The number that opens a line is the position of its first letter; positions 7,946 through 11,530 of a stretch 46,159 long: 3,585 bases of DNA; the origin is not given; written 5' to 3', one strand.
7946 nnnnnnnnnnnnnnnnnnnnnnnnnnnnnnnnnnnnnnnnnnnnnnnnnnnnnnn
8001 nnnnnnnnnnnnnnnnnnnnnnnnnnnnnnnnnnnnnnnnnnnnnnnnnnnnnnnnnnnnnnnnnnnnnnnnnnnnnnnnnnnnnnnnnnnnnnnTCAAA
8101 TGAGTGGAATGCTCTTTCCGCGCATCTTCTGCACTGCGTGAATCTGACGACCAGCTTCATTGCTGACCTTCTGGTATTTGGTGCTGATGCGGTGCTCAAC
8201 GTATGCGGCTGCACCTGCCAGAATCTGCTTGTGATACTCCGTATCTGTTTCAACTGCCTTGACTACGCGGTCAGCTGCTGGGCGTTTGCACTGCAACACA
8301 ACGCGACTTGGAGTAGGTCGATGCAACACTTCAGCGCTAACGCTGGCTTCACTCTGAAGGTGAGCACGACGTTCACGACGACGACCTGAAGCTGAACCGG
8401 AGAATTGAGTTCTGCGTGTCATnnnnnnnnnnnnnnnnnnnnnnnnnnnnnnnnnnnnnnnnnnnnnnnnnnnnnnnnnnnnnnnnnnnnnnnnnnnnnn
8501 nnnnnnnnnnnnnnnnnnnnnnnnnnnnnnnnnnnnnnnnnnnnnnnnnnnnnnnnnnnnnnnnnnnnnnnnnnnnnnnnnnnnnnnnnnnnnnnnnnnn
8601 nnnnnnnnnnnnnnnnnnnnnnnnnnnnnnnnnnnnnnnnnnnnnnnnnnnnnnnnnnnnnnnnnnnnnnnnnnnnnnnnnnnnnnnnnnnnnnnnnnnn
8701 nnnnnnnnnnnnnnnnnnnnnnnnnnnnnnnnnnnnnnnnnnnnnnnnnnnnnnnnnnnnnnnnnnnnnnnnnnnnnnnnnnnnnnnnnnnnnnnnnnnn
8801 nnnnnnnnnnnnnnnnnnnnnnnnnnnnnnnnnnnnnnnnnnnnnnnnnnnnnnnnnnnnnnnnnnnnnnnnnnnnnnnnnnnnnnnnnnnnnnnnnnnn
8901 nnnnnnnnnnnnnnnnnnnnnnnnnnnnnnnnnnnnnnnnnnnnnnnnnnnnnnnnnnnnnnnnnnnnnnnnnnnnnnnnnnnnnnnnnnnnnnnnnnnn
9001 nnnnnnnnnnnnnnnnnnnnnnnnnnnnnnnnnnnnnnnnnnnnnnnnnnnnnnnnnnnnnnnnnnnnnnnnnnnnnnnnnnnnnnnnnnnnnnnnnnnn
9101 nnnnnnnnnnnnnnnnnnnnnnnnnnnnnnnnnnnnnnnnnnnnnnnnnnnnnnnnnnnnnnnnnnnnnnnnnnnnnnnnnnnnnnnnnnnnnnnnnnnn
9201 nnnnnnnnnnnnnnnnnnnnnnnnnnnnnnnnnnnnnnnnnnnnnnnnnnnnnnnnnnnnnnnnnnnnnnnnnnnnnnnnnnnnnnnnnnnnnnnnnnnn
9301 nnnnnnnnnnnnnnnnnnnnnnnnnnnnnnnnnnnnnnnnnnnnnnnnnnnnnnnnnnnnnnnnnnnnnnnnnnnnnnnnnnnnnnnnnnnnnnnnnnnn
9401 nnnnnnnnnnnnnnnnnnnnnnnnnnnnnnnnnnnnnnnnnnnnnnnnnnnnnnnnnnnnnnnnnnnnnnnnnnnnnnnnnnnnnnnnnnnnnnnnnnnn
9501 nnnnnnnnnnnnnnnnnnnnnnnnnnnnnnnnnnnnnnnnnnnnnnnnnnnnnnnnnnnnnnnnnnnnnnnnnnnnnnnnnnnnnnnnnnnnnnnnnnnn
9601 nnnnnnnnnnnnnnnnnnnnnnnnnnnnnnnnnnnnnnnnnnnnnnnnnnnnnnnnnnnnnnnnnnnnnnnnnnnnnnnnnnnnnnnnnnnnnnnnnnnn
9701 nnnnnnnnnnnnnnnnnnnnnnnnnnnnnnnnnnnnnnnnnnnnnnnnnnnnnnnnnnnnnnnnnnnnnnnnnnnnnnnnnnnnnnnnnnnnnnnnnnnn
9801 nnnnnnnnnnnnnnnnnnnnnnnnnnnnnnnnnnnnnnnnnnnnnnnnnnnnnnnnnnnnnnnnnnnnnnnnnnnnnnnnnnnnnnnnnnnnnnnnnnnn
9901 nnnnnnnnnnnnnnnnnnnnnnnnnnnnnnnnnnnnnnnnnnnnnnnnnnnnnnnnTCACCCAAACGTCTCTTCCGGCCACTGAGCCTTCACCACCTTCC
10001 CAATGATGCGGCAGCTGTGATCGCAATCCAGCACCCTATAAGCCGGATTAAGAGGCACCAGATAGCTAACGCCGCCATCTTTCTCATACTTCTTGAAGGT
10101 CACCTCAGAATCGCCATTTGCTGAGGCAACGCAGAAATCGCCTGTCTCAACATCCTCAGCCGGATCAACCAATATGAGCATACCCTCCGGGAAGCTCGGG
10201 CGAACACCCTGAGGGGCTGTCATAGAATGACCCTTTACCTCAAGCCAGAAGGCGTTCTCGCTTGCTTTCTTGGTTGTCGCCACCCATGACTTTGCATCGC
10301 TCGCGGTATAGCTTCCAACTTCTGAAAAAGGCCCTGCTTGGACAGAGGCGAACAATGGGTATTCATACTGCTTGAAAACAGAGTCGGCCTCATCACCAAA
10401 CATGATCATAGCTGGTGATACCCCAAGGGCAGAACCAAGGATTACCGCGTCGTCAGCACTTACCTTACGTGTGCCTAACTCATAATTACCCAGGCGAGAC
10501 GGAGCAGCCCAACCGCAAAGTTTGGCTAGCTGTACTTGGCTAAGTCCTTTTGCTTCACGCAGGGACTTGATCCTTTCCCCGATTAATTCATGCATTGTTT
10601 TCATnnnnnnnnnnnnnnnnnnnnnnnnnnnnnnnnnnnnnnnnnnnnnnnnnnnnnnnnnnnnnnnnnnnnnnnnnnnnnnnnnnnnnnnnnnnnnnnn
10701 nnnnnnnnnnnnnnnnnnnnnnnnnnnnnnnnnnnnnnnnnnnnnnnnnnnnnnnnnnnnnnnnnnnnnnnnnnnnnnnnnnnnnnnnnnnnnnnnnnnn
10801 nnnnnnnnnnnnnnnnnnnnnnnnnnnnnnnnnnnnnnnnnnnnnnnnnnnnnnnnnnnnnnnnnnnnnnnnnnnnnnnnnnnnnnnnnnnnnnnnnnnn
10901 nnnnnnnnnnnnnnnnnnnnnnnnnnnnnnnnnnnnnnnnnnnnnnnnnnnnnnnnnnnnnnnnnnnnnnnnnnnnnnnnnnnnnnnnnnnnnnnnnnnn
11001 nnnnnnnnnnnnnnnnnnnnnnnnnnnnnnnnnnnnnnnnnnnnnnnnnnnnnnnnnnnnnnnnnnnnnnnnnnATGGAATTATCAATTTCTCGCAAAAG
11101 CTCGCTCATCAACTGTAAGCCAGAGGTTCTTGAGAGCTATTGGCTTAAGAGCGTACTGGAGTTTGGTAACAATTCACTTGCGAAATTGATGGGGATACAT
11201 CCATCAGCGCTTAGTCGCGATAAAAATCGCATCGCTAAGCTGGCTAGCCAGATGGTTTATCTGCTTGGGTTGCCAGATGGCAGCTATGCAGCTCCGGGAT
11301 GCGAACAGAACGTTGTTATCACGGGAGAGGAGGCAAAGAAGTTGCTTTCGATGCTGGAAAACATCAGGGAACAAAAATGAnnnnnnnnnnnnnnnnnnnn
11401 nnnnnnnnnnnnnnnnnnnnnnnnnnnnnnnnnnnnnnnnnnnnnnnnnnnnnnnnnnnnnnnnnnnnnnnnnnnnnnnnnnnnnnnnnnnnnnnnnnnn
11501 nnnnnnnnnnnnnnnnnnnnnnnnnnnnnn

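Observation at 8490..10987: N-like antiterminator with lambda ARM and matching nutL/nutR sites of non-lambda architecture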

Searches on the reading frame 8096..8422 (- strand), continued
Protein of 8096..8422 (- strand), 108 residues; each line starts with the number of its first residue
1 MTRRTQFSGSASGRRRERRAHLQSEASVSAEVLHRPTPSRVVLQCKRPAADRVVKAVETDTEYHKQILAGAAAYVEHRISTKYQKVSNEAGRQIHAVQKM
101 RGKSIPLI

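Call 50: find_encoding_contigs(protein=P0049, flank=5000, max_places=3)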
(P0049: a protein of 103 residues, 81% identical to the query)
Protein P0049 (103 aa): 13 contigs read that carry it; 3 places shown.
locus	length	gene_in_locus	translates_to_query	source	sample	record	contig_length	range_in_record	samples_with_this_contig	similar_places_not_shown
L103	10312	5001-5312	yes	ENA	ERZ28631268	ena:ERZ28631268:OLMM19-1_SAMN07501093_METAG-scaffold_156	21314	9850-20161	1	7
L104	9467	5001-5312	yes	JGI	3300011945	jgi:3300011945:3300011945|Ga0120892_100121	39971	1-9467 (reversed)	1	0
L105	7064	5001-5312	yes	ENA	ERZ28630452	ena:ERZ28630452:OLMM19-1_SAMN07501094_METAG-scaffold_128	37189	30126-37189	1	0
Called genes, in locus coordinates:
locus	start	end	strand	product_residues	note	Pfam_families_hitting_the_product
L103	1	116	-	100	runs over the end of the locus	-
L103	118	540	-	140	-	-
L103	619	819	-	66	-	-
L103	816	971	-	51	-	-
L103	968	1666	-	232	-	PF06992:Phage_lambda_P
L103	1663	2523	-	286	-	PF04492:Phage_rep_O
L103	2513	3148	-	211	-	PF10544:T5orf172, PF13455:MUG113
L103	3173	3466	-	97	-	PF05269:Phage_CII (weak)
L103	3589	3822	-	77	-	-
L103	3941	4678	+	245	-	PF00717:Peptidase_S24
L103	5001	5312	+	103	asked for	PF11438:N36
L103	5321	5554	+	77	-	-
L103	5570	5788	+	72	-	-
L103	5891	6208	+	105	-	PF27050:Phage_P22_Y8K6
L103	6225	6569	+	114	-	-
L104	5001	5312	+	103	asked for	PF11438:N36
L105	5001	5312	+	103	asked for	PF11438:N36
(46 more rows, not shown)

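Call 51: find_encoding_contigs(protein=P0044, flank=5000, max_places=3)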
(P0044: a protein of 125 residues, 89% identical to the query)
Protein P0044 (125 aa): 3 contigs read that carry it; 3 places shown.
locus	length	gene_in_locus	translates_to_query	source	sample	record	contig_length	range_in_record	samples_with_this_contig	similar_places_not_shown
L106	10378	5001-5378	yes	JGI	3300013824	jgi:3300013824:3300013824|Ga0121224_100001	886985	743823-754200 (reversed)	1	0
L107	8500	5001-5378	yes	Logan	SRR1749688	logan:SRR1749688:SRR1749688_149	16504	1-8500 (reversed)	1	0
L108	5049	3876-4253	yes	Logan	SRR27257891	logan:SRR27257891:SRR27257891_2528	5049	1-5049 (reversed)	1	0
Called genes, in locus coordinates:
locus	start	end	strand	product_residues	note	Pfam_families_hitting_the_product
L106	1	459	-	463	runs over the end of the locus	PF00772:DnaB, PF03796:DnaB_C, PF13481:AAA_25 (weak)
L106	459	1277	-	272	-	PF04492:Phage_rep_O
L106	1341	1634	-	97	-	PF05269:Phage_CII (weak)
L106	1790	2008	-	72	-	PF13560:HTH_31, PF12844:HTH_19 (weak), PF01381:HTH_3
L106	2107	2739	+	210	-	PF01381:HTH_3, PF12844:HTH_19, PF13560:HTH_31, PF00717:Peptidase_S24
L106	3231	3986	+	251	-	PF10546:P63C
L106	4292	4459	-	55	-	-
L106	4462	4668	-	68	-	-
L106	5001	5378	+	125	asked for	PF25694:N_peptide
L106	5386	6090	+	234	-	PF03374:ANT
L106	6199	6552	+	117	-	-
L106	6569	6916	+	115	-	-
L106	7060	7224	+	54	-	-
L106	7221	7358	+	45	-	-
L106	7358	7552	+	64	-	-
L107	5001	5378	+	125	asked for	PF25694:N_peptide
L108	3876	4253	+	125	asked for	PF25694:N_peptide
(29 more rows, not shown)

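Call 65: search_solved_structures(query=window:8096-8422:-, max_evalue=10, show_alignments=2)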
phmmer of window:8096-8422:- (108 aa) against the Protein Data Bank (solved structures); distinct sequences matched with E-value up to 10: 3.
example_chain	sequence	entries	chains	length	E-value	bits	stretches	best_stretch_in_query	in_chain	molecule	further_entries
6gov_N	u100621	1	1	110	1.5e-05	28.6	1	10-108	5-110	Antitermination protein N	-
5ms0_N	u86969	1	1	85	0.24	15.2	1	11-71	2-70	Antitermination protein N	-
9zvm_C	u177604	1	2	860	1.3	12.8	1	32-69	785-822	Maltodextrin-binding protein,Biotin carboxylase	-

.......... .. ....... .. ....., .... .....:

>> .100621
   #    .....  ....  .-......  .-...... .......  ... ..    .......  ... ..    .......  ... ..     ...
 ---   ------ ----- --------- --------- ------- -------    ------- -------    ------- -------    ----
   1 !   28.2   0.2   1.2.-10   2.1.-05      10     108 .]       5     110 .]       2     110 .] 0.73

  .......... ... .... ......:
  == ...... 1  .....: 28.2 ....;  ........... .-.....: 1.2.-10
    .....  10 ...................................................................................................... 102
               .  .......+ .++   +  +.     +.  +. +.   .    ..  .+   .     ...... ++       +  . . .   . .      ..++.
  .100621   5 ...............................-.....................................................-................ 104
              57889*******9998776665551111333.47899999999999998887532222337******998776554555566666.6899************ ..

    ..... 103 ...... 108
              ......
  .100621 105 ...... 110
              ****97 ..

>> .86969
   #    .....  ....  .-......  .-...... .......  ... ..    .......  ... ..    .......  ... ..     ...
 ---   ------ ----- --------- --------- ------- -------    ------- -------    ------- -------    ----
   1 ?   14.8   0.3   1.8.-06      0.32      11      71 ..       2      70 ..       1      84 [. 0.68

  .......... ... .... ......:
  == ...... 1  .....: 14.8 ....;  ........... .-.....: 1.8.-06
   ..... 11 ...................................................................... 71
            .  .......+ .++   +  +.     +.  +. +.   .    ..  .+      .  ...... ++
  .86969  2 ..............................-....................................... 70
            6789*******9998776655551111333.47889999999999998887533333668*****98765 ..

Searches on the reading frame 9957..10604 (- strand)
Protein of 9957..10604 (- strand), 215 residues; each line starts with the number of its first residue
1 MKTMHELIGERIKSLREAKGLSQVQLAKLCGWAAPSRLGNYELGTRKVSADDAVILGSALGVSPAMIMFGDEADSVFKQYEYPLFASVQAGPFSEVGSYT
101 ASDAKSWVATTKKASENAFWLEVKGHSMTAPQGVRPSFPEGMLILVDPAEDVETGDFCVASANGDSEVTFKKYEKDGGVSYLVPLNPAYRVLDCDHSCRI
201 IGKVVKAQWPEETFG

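Call 3: search_protein_families(library=pfam, proteins=[window:9957-10604:-], max_evalue=0.1)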
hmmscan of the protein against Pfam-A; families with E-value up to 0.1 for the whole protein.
window:9957-10604:- (215 aa): 4 families
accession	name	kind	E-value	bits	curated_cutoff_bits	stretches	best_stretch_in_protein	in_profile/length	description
PF00717.28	Peptidase_S24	-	2.2e-25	89.1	23.3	1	83-205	1-116/116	Peptidase S24-like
PF13560.12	HTH_31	-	1.2e-10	42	27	1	8-66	2-60/64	Helix-turn-helix domain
PF01381.28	HTH_3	-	3.5e-10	40.2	23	1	12-65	1-53/55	Helix-turn-helix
PF12844.13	HTH_19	-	5.7e-05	23.4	30.2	1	9-67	1-58/64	Helix-turn-helix domain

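Call 4: search_protein_families(library=phrogs, proteins=[window:9957-10604:-], max_evalue=0.01)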
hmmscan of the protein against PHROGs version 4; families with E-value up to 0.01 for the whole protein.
window:9957-10604:- (215 aa): 13 families
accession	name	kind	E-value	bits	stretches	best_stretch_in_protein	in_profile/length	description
phrog_4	-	transcription regulation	4e-54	185.1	1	2-214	131-342/400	transcriptional repressor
phrog_8558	-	unknown function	5.6e-38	130.7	1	107-214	9-114/114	-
phrog_8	-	transcription regulation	3.8e-13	50.6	1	2-72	71-140/346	transcriptional regulator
phrog_3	-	transcription regulation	9.5e-11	43.1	1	1-95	82-168/430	transcriptional repressor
phrog_2967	-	transcription regulation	2.7e-07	31.4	1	2-74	5-76/225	transcriptional regulator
phrog_5823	-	transcription regulation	1.3e-05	25.5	1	3-73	2-71/404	transcriptional regulator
phrog_2328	-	transcription regulation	3.3e-05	24.7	1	8-65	16-72/128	transcriptional repressor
phrog_1373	-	transcription regulation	5e-05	24.3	1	8-62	64-117/166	transcriptional regulator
phrog_811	-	DNA, RNA and nucleotide metabolism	5.3e-05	23.8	1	115-203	45-127/140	UmuD-like protein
phrog_147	-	transcription regulation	0.00028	22.2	1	6-54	3-51/100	transcriptional regulator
phrog_2439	-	transcription regulation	0.00069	19.6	1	3-67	3-66/367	transcriptional regulator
phrog_6201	-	transcription regulation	0.0011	19.9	1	99-208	9-115/121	CI-like repressor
phrog_638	-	transcription regulation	0.0035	18.2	1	12-70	8-66/145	transcriptional regulator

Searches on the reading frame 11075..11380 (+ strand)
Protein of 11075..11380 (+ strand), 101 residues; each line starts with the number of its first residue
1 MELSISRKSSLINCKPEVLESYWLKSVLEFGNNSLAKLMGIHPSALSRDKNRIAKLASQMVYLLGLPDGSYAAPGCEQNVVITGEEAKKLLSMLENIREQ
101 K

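Call 3: search_protein_families(library=pfam, proteins=[window:11075-11380:+], max_evalue=0.1)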
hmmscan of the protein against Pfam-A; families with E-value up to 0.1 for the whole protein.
window:11075-11380:+ (101 aa): 1 family
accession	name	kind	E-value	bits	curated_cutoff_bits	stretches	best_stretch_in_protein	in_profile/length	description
PF20432.4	Xre-like-HTH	-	0.063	14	25.8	0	28-50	22-43/63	Antitoxin Xre-like helix-turn-helix domain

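Call 4: search_protein_families(library=phrogs, proteins=[window:11075-11380:+], max_evalue=0.01)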
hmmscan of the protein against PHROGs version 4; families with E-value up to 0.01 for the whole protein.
window:11075-11380:+ (101 aa): 1 family
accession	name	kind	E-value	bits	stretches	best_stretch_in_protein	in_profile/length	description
phrog_191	-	transcription regulation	0.00037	21.7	1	1-56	1-50/106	CII-like transcriptional activator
